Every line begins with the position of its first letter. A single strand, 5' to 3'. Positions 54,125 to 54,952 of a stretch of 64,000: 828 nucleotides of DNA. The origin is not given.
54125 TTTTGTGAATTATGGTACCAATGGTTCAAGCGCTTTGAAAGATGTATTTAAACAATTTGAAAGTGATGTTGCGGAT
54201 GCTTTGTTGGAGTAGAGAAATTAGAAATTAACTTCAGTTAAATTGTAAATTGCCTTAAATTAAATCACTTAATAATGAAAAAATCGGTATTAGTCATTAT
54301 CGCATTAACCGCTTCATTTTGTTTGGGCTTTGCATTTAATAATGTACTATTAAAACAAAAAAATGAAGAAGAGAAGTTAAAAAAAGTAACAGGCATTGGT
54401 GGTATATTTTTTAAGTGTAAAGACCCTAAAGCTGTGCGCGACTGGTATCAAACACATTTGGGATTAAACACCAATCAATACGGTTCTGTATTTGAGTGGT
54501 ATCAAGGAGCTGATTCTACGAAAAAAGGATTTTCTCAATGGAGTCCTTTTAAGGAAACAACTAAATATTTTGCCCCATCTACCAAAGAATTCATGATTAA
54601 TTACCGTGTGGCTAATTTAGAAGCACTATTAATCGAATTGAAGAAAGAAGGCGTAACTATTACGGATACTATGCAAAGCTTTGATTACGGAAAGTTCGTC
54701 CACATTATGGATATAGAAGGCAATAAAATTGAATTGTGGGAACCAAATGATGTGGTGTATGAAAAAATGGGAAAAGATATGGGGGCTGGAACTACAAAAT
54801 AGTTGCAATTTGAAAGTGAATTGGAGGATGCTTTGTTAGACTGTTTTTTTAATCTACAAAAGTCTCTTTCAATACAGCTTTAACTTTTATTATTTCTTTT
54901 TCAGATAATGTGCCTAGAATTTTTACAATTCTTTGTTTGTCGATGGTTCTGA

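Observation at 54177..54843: Single-gene VOC cassette bracketed by a duplicated, diverged copy of the upstream gene's 3' end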

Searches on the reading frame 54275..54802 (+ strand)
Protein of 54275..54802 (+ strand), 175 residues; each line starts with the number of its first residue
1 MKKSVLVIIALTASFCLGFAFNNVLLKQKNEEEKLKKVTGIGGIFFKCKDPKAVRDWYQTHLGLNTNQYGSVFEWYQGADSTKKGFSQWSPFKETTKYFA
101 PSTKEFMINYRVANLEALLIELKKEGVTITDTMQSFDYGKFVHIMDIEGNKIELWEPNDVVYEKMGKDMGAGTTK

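Call 5: search_protein_families(library=pfam, proteins=[window:54275-54802:+], max_evalue=0.01)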
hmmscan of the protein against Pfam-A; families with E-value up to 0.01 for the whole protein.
window:54275-54802:+ (175 aa): 1 family
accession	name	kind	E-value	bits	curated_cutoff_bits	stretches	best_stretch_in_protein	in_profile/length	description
PF00903.31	Glyoxalase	-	0.003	18.4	20.6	0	48-154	9-121/121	Glyoxalase/Bleomycin resistance protein/Dioxygenase superfamily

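Call 7: find_encoding_contigs(protein=window:54275-54802:+, flank=6000, max_places=10)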
Protein window:54275-54802:+ (175 aa): 12 contigs read that carry it; 9 places shown.
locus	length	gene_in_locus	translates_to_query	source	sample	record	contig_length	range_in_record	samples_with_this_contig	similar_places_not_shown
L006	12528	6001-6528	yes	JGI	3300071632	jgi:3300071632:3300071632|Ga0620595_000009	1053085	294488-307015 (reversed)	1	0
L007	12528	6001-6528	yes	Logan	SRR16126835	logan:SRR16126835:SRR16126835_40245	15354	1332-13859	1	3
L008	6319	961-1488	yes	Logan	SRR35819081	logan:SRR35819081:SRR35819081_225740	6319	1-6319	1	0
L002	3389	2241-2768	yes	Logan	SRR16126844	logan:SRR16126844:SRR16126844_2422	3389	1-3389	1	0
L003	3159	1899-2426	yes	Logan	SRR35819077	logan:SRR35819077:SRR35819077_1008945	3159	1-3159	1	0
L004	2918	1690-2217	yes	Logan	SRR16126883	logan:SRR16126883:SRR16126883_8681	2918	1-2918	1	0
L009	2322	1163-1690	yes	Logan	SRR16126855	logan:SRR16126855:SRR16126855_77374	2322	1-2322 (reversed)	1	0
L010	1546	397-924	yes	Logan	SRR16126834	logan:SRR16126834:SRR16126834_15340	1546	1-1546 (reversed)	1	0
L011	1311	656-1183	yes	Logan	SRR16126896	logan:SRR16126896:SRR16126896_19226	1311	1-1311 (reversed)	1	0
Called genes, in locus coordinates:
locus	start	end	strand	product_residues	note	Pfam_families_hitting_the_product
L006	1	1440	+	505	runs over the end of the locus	PF00041:fn3 (faint), PF16656:Pur_ac_phosph_N (faint), PF25788:Ig_Rha78A_N (faint), PF18962:Por_Secre_tail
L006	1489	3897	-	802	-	PF13180:PDZ_2 (weak), PF12146:Hydrolase_4, PF01738:DLH (faint), PF15902:Sortilin-Vps10 (faint), PF14870:PSII_BNR (faint), PF02012:BNR (faint)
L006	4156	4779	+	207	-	-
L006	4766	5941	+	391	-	PF00144:Beta-lactamase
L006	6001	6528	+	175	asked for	-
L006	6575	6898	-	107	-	PF02452:PemK_toxin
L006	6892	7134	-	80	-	-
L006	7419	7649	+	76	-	-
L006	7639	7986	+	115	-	PF02452:PemK_toxin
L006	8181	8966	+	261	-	PF01209:Ubie_methyltran, PF13489:Methyltransf_23, PF05175:MTS, PF03848:TehB, PF13847:Methyltransf_31, PF08241:Methyltransf_11, PF08242:Methyltransf_12, PF13649:Methyltransf_25, +1 more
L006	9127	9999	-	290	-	PF12833:HTH_18, PF00165:HTH_AraC (weak)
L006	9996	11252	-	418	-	PF00890:FAD_binding_2 (weak), PF03486:HI0933_like, PF07992:Pyr_redox_2, PF13738:Pyr_redox_3 (faint), PF22780:HI0933_like_1st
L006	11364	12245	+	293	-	PF02629:CoA_binding, PF13380:CoA_binding_2 (weak), PF13607:Succ_CoA_lig, PF00549:Ligase_CoA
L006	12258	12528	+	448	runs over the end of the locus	PF00206:Lyase_1, PF08328:ASL_C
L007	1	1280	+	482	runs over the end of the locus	PF00041:fn3 (faint), PF16656:Pur_ac_phosph_N (faint), PF25788:Ig_Rha78A_N (faint), PF18962:Por_Secre_tail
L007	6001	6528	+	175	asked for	-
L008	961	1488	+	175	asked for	-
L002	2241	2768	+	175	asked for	-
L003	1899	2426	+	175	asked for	-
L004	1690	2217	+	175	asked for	-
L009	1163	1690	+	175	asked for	-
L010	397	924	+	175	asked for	-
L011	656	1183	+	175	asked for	-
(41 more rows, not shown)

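Call 17: find_homologous_proteins(query=window:54275-54802:+, max_evalue=0.00001)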
Query window:54275-54802:+ (175 aa): 8000 proteins with E <= 0.00001 among 8000 candidates; the best 120 are listed.
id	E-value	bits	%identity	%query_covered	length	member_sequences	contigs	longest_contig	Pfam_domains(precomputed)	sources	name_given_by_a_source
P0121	4.6e-114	396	-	-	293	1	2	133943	PF13669.13,PF18448.8,PF00903.32,PF18029.8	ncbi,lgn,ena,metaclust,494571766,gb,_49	metaclust:\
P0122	1.7e-109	381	95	100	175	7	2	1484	-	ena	-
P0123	1.3e-107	375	93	100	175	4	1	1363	-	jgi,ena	jgi:predicted enzyme related to lactoylglutathione lyase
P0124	4.8e-105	367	93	100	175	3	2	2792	-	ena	-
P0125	7.5e-105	366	-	-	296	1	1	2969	PF13468.13,PF13669.13,PF00903.32,PF18029.8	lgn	-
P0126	1.5e-104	365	92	100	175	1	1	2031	-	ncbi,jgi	jgi:predicted enzyme related to lactoylglutathione lyase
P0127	5.4e-104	363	92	100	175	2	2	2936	-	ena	-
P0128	2.2e-100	352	87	100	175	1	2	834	-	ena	-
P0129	1.0e-97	343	83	100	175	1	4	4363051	-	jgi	jgi:predicted enzyme related to lactoylglutathione lyase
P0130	2.4e-96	339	83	100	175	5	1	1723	-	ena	-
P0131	5.2e-96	337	82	100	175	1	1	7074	-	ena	-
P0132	5.3e-96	337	83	100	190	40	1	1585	-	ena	-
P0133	6.0e-96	337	82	100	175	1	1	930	-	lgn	-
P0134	7.4e-96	337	82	100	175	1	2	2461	-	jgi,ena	jgi:predicted enzyme related to lactoylglutathione lyase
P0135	7.5e-96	337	83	100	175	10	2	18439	-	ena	-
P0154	4.0e-92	325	80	100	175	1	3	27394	PF00903.32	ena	-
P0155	5.8e-92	324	80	100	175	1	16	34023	PF00903.32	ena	-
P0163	5.4e-91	321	79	100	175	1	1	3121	PF00903.32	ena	-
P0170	1.4e-90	320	77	100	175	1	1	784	PF00903.32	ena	-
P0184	1.5e-89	316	77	100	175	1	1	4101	PF00903.32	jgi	jgi:predicted enzyme related to lactoylglutathione lyase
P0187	1.6e-89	316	78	100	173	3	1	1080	PF00903.32,PF18029.8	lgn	-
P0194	4.1e-89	315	79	100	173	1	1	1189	PF00903.32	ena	-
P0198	5.9e-89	315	75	100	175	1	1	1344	PF00903.32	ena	-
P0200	6.1e-89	314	76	100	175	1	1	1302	PF00903.32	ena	-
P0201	6.7e-89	314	77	100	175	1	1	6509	PF00903.32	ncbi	-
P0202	6.7e-89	314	77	99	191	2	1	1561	PF00903.32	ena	-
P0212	1.2e-88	314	78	100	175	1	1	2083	PF00903.32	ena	-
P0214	1.3e-88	313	81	95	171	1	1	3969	PF00903.32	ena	-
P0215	1.4e-88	313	77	100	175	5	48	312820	PF00903.32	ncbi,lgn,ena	-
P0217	1.6e-88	313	76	100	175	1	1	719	PF00903.32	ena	-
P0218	2.0e-88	313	78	100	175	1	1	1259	PF00903.32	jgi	jgi:predicted enzyme related to lactoylglutathione lyase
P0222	2.8e-88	312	75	100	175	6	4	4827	PF00903.32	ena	-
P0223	3.0e-88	312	76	100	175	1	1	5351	PF00903.32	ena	-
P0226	3.9e-88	312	77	100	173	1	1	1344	PF00903.32,PF18029.8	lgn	-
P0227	4.1e-88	312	78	100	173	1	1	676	PF00903.32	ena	-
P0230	4.9e-88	312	76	100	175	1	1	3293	PF00903.32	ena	-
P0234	5.8e-88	311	78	100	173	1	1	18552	PF00903.32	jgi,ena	jgi:predicted enzyme related to lactoylglutathione lyase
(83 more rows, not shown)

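Call 18: find_related_loci(query=window:54275-54802:+, collection=metagenome_contigs, flank=4000)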
Query window:54275-54802:+ (175 aa) in metagenome_contigs; peptide patterns used: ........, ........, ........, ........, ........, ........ (x = any residue, [..] = any of these).
600 stretches matched a pattern (row limit reached: there are more); 569 encode a relative of the query (tblastn E <= 1e-3); the best 80 are kept; 80 distinct loci.
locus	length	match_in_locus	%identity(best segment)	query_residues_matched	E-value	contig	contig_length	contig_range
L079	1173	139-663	83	1-175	1e-109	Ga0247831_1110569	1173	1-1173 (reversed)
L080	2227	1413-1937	82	1-175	3e-104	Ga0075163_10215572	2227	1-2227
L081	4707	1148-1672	79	1-175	5e-98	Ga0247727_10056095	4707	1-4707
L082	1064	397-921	78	1-175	2e-104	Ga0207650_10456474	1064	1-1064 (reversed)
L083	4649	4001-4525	77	1-175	1e-95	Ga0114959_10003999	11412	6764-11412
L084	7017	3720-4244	77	1-175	1e-95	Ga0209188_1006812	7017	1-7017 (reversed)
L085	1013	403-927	78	1-175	4e-104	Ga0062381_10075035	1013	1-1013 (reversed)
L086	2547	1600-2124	77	1-175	6e-98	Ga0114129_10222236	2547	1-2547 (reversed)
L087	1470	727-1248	78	2-175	7e-101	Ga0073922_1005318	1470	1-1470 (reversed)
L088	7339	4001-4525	77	1-175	6e-93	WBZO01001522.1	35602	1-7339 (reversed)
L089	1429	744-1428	77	5-175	3e-97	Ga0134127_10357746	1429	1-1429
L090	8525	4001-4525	75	1-175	6e-91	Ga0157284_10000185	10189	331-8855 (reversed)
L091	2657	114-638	73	1-175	4e-93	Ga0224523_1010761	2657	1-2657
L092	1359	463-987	73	1-175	1e-95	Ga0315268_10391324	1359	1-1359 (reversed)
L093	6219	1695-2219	71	1-175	4e-89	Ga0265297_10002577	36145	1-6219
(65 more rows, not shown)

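Call 25: find_encoding_contigs(protein=P0124, flank=4000, max_places=4)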
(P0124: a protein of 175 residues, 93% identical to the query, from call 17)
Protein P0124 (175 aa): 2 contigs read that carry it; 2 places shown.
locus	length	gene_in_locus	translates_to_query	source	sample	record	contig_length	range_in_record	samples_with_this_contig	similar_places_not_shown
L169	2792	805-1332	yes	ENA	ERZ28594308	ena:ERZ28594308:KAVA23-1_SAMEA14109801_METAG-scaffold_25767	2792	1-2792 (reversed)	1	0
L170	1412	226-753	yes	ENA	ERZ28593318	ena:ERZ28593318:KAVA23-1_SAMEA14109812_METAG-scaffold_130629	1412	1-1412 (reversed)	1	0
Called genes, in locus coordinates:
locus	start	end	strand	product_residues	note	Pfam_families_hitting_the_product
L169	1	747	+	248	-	?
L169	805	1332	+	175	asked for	-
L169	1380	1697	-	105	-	PF02452:PemK_toxin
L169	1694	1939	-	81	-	-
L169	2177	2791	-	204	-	?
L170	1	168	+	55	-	?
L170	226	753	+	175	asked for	-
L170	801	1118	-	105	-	PF02452:PemK_toxin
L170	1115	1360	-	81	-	-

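Call 26: find_encoding_contigs(protein=P0127, flank=4000, max_places=4)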
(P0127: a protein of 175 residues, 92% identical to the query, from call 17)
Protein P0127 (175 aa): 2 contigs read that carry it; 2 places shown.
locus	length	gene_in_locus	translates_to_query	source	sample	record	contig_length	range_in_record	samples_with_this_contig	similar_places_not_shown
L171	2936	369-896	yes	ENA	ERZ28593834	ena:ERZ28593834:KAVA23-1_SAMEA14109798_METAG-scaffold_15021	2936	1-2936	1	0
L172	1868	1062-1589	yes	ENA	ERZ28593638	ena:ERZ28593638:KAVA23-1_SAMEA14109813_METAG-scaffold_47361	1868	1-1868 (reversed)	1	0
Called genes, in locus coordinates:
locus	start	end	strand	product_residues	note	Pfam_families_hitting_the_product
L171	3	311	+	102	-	?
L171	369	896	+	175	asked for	-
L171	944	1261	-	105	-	PF02452:PemK_toxin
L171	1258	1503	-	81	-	-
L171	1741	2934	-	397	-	?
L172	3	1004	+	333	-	?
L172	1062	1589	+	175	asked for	-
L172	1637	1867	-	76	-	?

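Call 27: find_encoding_contigs(protein=P0122, flank=4000, max_places=4)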
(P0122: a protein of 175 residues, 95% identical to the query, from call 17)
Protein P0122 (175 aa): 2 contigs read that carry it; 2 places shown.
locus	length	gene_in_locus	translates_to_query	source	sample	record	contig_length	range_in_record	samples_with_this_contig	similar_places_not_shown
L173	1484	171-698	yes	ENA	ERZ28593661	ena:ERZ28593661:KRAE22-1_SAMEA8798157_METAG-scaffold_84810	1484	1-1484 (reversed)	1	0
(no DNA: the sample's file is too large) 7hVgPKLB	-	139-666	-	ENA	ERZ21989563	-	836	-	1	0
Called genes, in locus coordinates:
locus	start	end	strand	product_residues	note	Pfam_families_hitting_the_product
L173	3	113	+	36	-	?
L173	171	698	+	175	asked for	-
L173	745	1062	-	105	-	PF02452:PemK_toxin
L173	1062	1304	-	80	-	-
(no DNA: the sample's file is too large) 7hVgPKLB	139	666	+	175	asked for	-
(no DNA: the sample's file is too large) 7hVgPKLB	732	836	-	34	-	?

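Call 55: search_protein_families(library=pfam, proteins=[L006:7419-7649:+, L006:7639-7986:+], max_evalue=0.01)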
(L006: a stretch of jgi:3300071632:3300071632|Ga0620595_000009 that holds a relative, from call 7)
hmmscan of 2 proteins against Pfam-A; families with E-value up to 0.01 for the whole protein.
L006:7419-7649:+ (76 aa): 0 families

L006:7639-7986:+ (115 aa): 1 family
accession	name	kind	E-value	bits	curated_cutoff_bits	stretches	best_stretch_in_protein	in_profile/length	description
PF02452.23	PemK_toxin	-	6.7e-27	94.3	23.1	1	5-112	2-109/109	PemK-like, MazF-like toxin of type II toxin-antitoxin system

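Call 64: list_cluster_members(proteins=[P0241, window:54275-54802:+, window:53040-54215:+])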
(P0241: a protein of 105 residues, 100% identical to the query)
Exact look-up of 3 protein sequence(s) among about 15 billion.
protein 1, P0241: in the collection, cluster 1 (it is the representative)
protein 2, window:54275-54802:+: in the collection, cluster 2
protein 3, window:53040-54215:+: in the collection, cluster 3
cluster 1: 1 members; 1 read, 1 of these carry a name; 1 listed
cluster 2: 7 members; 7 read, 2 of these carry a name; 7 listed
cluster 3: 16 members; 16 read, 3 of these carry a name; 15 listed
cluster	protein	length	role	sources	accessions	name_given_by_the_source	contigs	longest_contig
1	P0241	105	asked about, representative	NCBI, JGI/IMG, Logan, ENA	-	mRNA interferase MazF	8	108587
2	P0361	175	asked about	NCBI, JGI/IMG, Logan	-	predicted enzyme related to lactoylglutathione lyase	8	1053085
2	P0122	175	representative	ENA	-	-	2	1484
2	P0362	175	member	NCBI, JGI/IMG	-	predicted enzyme related to lactoylglutathione lyase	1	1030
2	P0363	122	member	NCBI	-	-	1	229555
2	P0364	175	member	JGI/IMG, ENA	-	-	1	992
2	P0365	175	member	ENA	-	-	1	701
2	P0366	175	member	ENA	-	-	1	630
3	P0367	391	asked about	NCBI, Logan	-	-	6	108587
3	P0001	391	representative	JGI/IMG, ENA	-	-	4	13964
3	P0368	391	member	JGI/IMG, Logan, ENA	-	D-alanyl-D-alanine carboxypeptidase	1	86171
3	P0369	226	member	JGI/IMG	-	D-alanyl-D-alanine carboxypeptidase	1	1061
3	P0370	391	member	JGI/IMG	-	D-alanyl-D-alanine carboxypeptidase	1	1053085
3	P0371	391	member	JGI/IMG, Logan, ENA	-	-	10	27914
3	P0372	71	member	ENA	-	-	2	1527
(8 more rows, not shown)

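Call 84: find_related_loci(query=window:54275-54802:+, collection=viral_contigs, flank=3000)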
Query window:54275-54802:+ (175 aa) in viral_contigs; peptide patterns used: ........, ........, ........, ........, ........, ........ (x = any residue, [..] = any of these).
4 stretches matched a pattern, but none encodes a relative of the query by tblastn (E <= 1e-3).

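Call 85: search_dna_similar(query=window:54275-54802:+, collection=plasmids, mode=protein, max_rows=8)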
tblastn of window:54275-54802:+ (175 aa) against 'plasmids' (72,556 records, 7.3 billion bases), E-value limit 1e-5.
Records with a match: 72; places in all: 73; records where one place covers at least 80% of the query: 2.
Best place of each record, by identity: <60% 72.
By first word of the organism name: Sinorhizobium 54; Ensifer 2; Chryseobacterium 1; Chondrinema 1; Flavobacterium 1; Spirosoma 1; Gemmatirosa 1; Brucella 1; Microbulbifer 1; Indioceanicola 1; and 8 more.
By predicted mobility (MOB-suite, as given by PLSDB): conjugative 42; non-mobilizable 18; mobilizable 12.
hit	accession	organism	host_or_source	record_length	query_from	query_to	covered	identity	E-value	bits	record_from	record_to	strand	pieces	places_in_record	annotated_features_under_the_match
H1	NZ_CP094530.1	Chryseobacterium oryzae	Single cell,Andong Sikhe (Andong rice ...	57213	1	159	91%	59.7%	1e-55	194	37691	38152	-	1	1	VOC family protein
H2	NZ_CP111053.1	Chondrinema litorale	Seaweed,red alga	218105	39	163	71%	54.4%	7e-41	152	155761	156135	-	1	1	VOC family protein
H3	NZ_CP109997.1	Flavobacterium sp. N1861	Single cell,Lagoon water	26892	39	162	71%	54.0%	8e-36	138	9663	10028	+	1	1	none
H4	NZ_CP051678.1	Spirosoma rhododendri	cell culture,Flower of Rhododendron ...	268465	40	156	67%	51.3%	1e-35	137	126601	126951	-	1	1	VOC family protein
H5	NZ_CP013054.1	Sinorhizobium americanum CCGM7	Phaseolus vulgaris,root nodules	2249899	7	157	86%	35.5%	8e-21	95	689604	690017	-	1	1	none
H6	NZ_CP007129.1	Gemmatirosa kalamazoonensis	-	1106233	39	157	68%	43.2%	9e-25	106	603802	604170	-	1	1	record has no annotation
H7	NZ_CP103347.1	Brucella anthropi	-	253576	39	165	73%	39.1%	7e-22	99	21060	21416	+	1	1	VOC family protein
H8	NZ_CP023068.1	Sinorhizobium sojae CCBAU 05684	G.max,nodule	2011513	39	157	68%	41.7%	5e-21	96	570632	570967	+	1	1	record has no annotation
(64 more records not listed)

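Call 86: search_solved_structures(query=window:54275-54802:+, max_evalue=0.01)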
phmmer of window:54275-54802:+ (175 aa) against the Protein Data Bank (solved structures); distinct sequences matched with E-value up to 0.01: 0.

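Call 87: search_protein_families(library=ncbifam, proteins=[window:54275-54802:+], max_evalue=0.001)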
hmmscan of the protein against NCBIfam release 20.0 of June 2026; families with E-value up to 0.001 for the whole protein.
window:54275-54802:+ (175 aa): 0 families
